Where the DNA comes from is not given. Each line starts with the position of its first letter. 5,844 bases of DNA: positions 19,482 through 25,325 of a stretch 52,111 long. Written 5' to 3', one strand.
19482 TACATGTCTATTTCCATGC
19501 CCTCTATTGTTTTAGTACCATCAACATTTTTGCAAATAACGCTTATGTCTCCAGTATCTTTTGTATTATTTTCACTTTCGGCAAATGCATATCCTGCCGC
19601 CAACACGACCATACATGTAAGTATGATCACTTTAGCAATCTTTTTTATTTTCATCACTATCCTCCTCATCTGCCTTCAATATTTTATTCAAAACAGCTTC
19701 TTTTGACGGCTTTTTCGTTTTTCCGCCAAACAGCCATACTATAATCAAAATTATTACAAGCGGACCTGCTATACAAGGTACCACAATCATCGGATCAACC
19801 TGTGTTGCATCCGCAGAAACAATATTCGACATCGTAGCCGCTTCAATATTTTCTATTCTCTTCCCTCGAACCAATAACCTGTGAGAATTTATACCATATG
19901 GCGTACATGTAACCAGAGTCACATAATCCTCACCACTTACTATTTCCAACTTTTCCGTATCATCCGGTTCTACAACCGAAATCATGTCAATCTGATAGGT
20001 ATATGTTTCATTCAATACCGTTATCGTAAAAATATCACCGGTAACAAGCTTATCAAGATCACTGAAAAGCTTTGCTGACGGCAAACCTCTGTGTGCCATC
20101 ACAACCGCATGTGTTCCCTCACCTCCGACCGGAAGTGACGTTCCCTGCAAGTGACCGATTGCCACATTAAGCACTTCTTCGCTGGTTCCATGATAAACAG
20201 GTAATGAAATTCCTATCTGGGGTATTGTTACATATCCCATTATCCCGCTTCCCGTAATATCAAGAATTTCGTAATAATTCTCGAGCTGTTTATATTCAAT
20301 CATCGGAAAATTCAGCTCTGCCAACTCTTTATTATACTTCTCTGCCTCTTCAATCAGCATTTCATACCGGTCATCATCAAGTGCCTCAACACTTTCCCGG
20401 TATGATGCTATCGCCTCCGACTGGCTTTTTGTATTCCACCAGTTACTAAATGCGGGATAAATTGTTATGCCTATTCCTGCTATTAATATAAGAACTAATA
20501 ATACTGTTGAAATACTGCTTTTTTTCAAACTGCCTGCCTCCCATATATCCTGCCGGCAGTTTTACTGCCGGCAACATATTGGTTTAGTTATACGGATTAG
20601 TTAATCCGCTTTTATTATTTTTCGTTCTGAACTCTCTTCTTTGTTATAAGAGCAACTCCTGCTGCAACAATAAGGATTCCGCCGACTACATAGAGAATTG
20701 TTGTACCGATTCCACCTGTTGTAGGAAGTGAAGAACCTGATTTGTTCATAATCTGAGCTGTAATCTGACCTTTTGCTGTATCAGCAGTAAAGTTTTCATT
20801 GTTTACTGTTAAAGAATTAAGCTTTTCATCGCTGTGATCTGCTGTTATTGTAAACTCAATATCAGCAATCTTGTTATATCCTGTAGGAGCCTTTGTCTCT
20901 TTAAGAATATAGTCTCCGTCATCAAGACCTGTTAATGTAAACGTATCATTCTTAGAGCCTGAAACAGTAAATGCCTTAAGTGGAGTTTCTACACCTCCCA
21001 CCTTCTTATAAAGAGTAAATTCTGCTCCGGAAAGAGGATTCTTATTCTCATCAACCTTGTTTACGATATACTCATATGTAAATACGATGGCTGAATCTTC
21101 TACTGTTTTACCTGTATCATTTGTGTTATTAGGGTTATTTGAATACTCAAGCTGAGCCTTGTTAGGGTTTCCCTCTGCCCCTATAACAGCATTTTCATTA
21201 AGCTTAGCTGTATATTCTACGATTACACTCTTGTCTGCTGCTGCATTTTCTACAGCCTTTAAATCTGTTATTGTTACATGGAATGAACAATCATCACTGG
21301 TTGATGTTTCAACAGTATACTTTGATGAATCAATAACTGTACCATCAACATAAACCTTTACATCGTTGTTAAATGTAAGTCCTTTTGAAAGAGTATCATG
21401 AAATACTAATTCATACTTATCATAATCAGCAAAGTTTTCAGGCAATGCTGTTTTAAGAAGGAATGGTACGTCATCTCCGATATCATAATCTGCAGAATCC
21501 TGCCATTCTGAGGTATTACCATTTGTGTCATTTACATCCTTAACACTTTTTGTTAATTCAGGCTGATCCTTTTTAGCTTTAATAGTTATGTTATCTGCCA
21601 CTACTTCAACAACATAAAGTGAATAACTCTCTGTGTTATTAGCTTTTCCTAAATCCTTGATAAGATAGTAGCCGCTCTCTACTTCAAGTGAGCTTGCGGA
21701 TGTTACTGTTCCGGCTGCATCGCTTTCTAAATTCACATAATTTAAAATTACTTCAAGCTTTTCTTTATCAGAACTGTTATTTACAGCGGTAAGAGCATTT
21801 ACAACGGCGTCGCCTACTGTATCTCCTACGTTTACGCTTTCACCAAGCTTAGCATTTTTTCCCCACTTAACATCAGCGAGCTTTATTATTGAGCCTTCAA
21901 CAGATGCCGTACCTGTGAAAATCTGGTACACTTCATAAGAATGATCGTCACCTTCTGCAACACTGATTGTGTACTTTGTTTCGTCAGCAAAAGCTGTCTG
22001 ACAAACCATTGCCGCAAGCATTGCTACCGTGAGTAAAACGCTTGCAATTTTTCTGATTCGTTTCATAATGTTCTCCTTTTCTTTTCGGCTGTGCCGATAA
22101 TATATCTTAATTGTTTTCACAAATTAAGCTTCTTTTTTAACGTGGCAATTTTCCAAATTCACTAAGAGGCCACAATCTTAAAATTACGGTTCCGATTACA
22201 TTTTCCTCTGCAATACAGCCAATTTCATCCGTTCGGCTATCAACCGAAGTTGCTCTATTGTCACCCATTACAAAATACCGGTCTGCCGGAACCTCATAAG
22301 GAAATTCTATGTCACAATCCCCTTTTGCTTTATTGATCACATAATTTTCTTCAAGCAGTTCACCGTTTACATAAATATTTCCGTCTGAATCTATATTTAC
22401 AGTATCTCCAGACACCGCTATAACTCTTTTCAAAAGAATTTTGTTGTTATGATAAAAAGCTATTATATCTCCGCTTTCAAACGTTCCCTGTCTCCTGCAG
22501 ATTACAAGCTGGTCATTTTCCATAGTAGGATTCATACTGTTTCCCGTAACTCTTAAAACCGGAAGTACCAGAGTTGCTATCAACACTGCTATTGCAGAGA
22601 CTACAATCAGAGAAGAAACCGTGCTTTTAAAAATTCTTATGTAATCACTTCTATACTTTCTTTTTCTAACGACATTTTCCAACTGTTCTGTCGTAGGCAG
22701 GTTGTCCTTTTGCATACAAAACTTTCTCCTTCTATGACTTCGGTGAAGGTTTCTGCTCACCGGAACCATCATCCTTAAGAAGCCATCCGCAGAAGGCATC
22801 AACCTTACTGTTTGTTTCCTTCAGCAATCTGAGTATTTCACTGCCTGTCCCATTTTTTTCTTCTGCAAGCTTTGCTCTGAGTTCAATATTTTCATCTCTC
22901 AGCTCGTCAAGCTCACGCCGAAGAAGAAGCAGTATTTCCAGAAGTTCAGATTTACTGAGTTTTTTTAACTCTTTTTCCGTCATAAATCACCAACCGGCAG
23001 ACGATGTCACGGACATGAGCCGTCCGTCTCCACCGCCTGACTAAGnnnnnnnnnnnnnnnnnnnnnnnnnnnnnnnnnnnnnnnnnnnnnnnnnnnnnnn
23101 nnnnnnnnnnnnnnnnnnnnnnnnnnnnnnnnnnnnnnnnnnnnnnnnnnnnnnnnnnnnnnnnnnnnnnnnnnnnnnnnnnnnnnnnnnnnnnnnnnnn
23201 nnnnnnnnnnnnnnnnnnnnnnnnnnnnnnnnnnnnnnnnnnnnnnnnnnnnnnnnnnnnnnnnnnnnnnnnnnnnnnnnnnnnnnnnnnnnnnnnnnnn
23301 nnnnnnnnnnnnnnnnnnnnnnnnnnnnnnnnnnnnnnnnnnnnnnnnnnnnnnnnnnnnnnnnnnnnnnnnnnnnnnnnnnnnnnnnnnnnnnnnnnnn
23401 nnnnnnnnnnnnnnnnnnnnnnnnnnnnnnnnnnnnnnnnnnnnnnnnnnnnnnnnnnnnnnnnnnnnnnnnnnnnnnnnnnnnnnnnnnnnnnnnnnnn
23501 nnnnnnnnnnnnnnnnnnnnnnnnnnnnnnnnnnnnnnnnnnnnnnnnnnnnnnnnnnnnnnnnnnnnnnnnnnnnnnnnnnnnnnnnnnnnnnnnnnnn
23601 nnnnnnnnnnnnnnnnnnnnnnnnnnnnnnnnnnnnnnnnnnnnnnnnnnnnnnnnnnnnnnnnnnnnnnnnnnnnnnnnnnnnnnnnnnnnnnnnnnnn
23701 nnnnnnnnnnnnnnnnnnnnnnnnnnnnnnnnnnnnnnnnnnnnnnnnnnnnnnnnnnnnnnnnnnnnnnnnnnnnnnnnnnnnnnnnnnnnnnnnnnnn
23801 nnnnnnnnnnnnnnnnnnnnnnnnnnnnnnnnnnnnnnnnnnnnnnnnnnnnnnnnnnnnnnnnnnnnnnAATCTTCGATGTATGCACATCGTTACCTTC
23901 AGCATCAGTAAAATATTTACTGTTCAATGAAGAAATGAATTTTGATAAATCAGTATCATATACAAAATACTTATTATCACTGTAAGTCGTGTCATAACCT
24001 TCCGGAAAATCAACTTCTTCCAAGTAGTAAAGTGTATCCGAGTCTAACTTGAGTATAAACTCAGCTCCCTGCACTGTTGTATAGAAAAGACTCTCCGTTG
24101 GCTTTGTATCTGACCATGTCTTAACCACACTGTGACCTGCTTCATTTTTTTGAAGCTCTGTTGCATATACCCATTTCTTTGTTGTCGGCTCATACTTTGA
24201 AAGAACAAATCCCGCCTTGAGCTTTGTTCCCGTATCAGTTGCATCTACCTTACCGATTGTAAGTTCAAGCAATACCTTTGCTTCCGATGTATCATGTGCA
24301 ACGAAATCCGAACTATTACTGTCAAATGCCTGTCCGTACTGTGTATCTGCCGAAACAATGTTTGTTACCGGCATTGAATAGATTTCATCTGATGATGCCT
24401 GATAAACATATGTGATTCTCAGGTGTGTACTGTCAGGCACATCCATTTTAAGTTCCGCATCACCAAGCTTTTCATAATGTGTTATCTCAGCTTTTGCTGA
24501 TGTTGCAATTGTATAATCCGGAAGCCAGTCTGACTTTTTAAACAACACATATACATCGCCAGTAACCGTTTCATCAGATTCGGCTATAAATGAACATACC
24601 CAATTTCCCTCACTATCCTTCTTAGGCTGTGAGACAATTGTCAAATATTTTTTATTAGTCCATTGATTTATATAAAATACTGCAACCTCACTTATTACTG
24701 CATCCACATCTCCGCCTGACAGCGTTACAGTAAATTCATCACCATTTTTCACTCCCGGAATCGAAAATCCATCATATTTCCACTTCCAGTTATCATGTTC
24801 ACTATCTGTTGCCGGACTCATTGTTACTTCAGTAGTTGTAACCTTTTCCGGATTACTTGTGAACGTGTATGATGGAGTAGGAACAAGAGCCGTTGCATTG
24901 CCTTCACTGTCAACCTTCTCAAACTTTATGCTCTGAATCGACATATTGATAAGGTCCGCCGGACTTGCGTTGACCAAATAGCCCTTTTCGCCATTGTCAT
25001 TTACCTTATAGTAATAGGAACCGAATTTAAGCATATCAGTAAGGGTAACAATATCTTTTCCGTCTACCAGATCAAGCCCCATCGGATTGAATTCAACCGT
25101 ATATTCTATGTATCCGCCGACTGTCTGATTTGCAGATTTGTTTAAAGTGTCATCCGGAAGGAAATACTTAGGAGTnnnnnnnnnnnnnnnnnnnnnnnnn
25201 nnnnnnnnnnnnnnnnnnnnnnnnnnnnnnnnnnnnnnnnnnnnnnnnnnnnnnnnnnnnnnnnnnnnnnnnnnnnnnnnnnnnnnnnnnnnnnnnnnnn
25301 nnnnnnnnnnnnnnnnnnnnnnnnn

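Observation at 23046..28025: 1659-aa LPETG surface protein as the probable pilus tip adhesin; its domain content is unknown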

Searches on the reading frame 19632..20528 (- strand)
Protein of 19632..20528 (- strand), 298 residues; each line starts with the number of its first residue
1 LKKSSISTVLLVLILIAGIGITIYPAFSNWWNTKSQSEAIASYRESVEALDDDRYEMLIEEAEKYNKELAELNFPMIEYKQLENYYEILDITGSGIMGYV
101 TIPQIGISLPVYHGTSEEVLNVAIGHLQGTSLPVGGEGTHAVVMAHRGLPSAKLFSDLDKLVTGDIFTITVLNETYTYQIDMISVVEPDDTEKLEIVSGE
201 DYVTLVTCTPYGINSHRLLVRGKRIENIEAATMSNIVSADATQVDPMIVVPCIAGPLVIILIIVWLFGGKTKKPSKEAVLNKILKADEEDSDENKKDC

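Call 5: search_protein_families(library=pfam, proteins=[window:19632-20528:-], max_evalue=0.01)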
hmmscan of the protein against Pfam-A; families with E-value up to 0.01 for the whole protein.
window:19632-20528:- (298 aa): 1 family
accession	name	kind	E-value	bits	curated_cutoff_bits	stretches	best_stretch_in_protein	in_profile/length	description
PF04203.18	Sortase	-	1.5e-26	93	26.6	1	100-224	1-124/125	Sortase domain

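Call 6: search_protein_families(library=ncbifam, proteins=[window:19632-20528:-], max_evalue=0.01)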
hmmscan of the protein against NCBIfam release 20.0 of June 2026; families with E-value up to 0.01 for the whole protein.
window:19632-20528:- (298 aa): 6 families
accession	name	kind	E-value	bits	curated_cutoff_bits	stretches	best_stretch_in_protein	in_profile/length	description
NF033745.1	class_C_sortase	subfamily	1.9e-82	276.3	160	1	12-224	2-220/220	class C sortase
TIGR01076.1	sortase_fam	subfamily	2.4e-50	169.8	39.35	1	98-228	1-131/136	sortase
NF058671.1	sortase_SrtD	exception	2.9e-24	85.7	140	1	12-211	3-171/187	class D sortase, LPxTATN-specific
NF033747.1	class_E_sortase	subfamily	3.4e-19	69.5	160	1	13-223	7-204/211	class E sortase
NF033746.1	class_D_sortase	subfamily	3.8e-19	68.9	165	1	96-212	9-118/135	class D sortase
TIGR03784.1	marine_sortase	equivalog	1.3e-09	37.9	158.25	1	99-213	53-161/174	class GN sortase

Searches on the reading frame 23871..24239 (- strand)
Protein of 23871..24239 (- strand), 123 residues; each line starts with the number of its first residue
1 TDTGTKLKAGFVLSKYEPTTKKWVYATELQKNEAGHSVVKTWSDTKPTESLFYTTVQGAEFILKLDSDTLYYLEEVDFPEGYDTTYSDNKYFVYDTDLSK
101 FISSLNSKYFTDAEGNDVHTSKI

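Call 33: search_protein_families(library=pfam, proteins=[window:23871-24239:-], max_evalue=10)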
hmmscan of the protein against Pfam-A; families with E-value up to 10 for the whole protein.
window:23871-24239:- (123 aa): 1 family
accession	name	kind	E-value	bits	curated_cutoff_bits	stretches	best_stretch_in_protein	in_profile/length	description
PF17802.7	SpaA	-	0.084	13.5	23.1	1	49-85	33-68/91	Prealbumin-like fold domain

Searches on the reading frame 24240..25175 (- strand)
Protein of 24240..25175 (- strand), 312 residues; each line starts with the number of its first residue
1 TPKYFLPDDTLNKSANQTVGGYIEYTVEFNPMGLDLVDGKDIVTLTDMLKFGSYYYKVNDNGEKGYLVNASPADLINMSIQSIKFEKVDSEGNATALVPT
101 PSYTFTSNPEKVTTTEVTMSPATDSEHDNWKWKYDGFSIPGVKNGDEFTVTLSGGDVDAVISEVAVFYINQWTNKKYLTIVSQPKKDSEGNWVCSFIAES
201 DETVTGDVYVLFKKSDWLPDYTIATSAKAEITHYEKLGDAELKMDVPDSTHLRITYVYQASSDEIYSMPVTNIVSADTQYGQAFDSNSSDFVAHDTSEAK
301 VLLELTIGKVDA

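Call 19: search_solved_structures(query=A3, max_evalue=10, show_alignments=2)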
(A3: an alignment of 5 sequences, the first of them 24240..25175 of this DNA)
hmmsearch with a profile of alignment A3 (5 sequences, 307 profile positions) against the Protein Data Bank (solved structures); distinct sequences matched with E-value up to 10: 1.
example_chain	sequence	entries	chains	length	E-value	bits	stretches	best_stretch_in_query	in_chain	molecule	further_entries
6e5c_A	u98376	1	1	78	1.1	11.6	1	63-108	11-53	De novo beta protein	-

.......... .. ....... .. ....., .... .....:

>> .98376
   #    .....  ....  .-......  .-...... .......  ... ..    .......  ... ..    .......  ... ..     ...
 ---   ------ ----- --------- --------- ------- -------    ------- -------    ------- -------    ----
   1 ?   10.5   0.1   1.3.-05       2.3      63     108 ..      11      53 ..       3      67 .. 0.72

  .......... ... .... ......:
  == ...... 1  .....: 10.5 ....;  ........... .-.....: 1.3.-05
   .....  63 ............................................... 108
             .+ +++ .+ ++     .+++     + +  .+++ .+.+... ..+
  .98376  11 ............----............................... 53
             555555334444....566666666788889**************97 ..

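Call 33: search_protein_families(library=pfam, proteins=[window:24240-25175:-], max_evalue=10)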
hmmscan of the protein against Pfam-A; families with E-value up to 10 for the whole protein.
window:24240-25175:- (312 aa): 0 families

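Call 35: predict_structure(alignment_id=A3)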
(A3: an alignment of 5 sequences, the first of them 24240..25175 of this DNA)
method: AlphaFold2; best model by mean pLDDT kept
length: 312 residues; sequences in the alignment: 5
mean_pLDDT: 77.4   pTM: 0.59
mean pLDDT of the five models: 77.4, 63.5, 63.3, 62.5, 61.4
residues with pLDDT >= 90: 50; 70-90: 179; 50-70: 67; < 50: 16
segments of 3 or more residues with pLDDT < 50: 298-308
pLDDT, mean of each block of 10 residues (from residue 1): 68 81 89 64 85 72 66 70 92 89 80 76 60 81 82 87 83 75 87 85 73 79 87 69 87 90 78 83 83 61 44 53
secondary structure, 60 per line:
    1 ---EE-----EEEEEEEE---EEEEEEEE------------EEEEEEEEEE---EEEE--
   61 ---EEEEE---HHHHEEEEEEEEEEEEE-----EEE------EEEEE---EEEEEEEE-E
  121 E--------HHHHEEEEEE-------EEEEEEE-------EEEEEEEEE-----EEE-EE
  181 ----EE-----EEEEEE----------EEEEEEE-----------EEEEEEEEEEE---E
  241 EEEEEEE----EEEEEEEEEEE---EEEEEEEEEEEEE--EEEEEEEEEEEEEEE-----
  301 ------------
elements in order: E11-18 E22-29 E42-51 E55-58 E64-68 H72-75 E76-88 E94-96 E103-107 E111-118 H130-133 E134-139 E147-153 E161-169 E175-177 E192-197 E208-214 E226-236 E240-247 E252-262 E266-278 E281-295

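Call 61: fold_search(model_id=the predicted structure, library=pdb)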
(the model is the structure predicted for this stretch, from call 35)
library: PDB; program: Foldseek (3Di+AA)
matches with E <= 10: 1168; with E <= 0.001: 18
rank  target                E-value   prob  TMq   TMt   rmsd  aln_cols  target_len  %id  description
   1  5fx8_U                4.5e-05  0.30  0.11  0.11  23.7       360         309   10  Complete structure of manganese lipoxygenase of Gaeumannomyces graminis and partial structure of zonadhesin of Komagat (released 2016-06-22)
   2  8beg_B                9.4e-05  0.80  0.19  0.11  40.8       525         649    8  Structure of Ig-like domains from PrgB (released 2022-11-30)
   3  10pa                  1.6e-04  0.60  0.15  0.15  23.4       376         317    8  Crystal structure of SdrD A2-A3 domains from Staphylococcus aureus JH1 (released 2026-02-11)
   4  4ph8_A                2.5e-04  0.47  0.09  0.16  20.4       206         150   13  Crystal structure of AggA, the major subunit of aggregative adherence fimbriae type I (AAF/I) from the Escherichia col (released 2014-10-01)
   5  3is1                  2.7e-04  0.38  0.14  0.12  24.4       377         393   11  Crystal structure of functional region of UafA from Staphylococcus saprophyticus in C2 form at 2.45 angstrom resolution (released 2010-09-08)
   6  7vrp_F                2.8e-04  0.90  0.23  0.19  20.1       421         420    9  Structure of infectious bursal disease virus Gx strain (released 2022-03-30)
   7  3is0                  3.4e-04  0.28  0.13  0.10  24.9       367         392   12  Crystal structure of functional region of UafA from Staphylococcus saprophyticus in the presence of cholesterol (released 2010-09-08)
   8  8env_K                5.8e-04  0.69  0.18  0.12  22.0       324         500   11  In situ cryo-EM structure of Pseudomonas phage E217 tail baseplate in C6 map (released 2023-07-26)
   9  7vrp_A                6.4e-04  0.63  0.20  0.16  21.1       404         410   12  Structure of infectious bursal disease virus Gx strain (released 2022-03-30)
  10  7vrp_C                6.8e-04  0.63  0.20  0.16  20.2       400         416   10  Structure of infectious bursal disease virus Gx strain (released 2022-03-30)
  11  1r19_D                6.8e-04  0.23  0.13  0.13  23.7       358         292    9  Crystal Structure Analysis of S.epidermidis adhesin SdrG binding to Fibrinogen (Apo structure) (released 2003-10-28)
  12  4f20_A                7.1e-04  0.44  0.17  0.16  25.4       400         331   10  Crystal structures reveal the multi-ligand binding mechanism of the Staphylococcus aureus ClfB (released 2012-08-08)
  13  2y7n                  7.9e-04  0.21  0.13  0.13  25.9       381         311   12  Structure of N-terminal domain of Candida albicans als9-2 - Apo Form (released 2011-10-05)
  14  4f24                  9.3e-04  0.51  0.17  0.16  22.9       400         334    9  Crystal structures reveal the multi-ligand binding mechanism of the Staphylococcus aureus ClfB (released 2012-08-08)
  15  1r19_C                9.3e-04  0.35  0.15  0.16  24.4       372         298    7  Crystal Structure Analysis of S.epidermidis adhesin SdrG binding to Fibrinogen (Apo structure) (released 2003-10-28)
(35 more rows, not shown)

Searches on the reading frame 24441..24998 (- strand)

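Call 33: search_protein_families(library=pfam, proteins=[window:24441-24998:-], max_evalue=10)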
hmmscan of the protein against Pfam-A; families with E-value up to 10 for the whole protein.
window:24441-24998:- (186 aa): 1 family
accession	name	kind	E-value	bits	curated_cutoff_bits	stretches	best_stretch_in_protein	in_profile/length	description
PF17961.7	Big_8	-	0.079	13.6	22.9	1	72-94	9-32/103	Bacterial Ig domain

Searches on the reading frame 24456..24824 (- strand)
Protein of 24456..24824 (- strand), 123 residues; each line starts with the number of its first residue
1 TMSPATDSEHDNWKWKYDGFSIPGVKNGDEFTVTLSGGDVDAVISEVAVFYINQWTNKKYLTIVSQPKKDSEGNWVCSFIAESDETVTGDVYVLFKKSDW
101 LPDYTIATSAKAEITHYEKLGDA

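Call 54: search_protein_families(library=pfam, alignment_id=A6, max_evalue=1)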
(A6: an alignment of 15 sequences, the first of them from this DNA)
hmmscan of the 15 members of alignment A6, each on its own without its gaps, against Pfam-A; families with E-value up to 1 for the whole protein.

A. member 1, seq(123 aa): 0 families

B. families by the number of members that match (of 15 scanned): 22 families
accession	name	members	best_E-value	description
PF17996.7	CE2_N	1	0.0061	Carbohydrate esterase 2 N-terminal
PF02018.23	CBM_4_9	1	0.0071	Carbohydrate binding domain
PF14734.12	DUF4469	1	0.021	Domain of unknown function (DUF4469) with IG-like fold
PF07732.21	Cu-oxidase_3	1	0.022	Multicopper oxidase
PF11611.13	DUF4352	1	0.035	Domain of unknown function (DUF4352)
PF20380.3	DUF6675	1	0.046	Family of unknown function (DUF6675)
PF24711.1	YxiG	1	0.047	YxiG-like protein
PF19190.6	BACON_2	1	0.049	Viral BACON domain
PF17460.7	RP854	1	0.06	Uncharacterized protein RP854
PF15415.12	Mfa_like_2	1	0.065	Fimbrillin-like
PF07435.16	YycH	1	0.069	YycH protein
PF10989.13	DUF2808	1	0.07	Protein of unknown function (DUF2808)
PF21594.4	UBA_MELK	1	0.074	Maternal embryonic leucine zipper kinase, UBA domain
PF06003.18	SMN_Tudor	1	0.088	Survival motor neuron protein (SMN), Tudor domain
PF18998.6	Flg_new_2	1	0.12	Divergent InlB B-repeat domain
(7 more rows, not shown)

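Call 55: search_solved_structures(query=A6, max_evalue=10, show_alignments=2)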
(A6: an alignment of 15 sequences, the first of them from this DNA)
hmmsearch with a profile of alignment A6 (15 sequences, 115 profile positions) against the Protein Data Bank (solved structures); distinct sequences matched with E-value up to 10: 89 (the best 60 are shown).
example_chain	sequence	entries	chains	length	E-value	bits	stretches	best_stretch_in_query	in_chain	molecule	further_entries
5t33_L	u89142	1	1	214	3.5e-05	27.4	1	17-58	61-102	CAP257-RH1 light chain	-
9q6b_F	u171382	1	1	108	0.00093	22.8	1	17-57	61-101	RP.063 Light Chain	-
6db5_L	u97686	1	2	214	0.0036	20.9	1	17-58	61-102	Human monoclonal anti-HIV-1 gp120 V3 antibody TA6 Fab light chain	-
7mxp_J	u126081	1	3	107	0.0046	20.6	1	17-56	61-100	LP5 Fab Light Chain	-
7sjs_L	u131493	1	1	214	0.0055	20.3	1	18-52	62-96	CC40.8 Fab light chain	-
6blh_L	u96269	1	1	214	0.0066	20.1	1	17-58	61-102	Fab CB017.5 light chain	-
7sfv_N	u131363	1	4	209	0.0096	19.5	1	17-73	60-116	hVEEV-63 Fab light chain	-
8jqn_L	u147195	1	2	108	0.0098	19.5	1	17-56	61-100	2E11 Fab Light Chain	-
6db7_L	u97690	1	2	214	0.01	19.5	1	17-58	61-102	Human monoclonal anti-HIV-1 gp120 V3 antibody 1334 Fab light chain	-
3ujj_L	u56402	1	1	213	0.014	19.1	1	17-59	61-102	Light chain of anti-HIV-1 V3 monoclonal antibody 4025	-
4hpy_L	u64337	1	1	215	0.015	19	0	17-52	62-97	CH59 Fab light chain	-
4qf1_L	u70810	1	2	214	0.019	18.6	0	17-52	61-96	Inferred unmutated ancestor (UA) of anti-HIV antibody CH59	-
7u0e_B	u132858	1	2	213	0.022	18.4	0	22-60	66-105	Light chain Fab C13C9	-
6dfh_L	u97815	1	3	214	0.023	18.3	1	17-57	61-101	germline-reverted BG18 fragment antigen binding light chain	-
6oc7_L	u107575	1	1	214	0.025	18.2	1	17-60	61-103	Light chain for HMP42 Fab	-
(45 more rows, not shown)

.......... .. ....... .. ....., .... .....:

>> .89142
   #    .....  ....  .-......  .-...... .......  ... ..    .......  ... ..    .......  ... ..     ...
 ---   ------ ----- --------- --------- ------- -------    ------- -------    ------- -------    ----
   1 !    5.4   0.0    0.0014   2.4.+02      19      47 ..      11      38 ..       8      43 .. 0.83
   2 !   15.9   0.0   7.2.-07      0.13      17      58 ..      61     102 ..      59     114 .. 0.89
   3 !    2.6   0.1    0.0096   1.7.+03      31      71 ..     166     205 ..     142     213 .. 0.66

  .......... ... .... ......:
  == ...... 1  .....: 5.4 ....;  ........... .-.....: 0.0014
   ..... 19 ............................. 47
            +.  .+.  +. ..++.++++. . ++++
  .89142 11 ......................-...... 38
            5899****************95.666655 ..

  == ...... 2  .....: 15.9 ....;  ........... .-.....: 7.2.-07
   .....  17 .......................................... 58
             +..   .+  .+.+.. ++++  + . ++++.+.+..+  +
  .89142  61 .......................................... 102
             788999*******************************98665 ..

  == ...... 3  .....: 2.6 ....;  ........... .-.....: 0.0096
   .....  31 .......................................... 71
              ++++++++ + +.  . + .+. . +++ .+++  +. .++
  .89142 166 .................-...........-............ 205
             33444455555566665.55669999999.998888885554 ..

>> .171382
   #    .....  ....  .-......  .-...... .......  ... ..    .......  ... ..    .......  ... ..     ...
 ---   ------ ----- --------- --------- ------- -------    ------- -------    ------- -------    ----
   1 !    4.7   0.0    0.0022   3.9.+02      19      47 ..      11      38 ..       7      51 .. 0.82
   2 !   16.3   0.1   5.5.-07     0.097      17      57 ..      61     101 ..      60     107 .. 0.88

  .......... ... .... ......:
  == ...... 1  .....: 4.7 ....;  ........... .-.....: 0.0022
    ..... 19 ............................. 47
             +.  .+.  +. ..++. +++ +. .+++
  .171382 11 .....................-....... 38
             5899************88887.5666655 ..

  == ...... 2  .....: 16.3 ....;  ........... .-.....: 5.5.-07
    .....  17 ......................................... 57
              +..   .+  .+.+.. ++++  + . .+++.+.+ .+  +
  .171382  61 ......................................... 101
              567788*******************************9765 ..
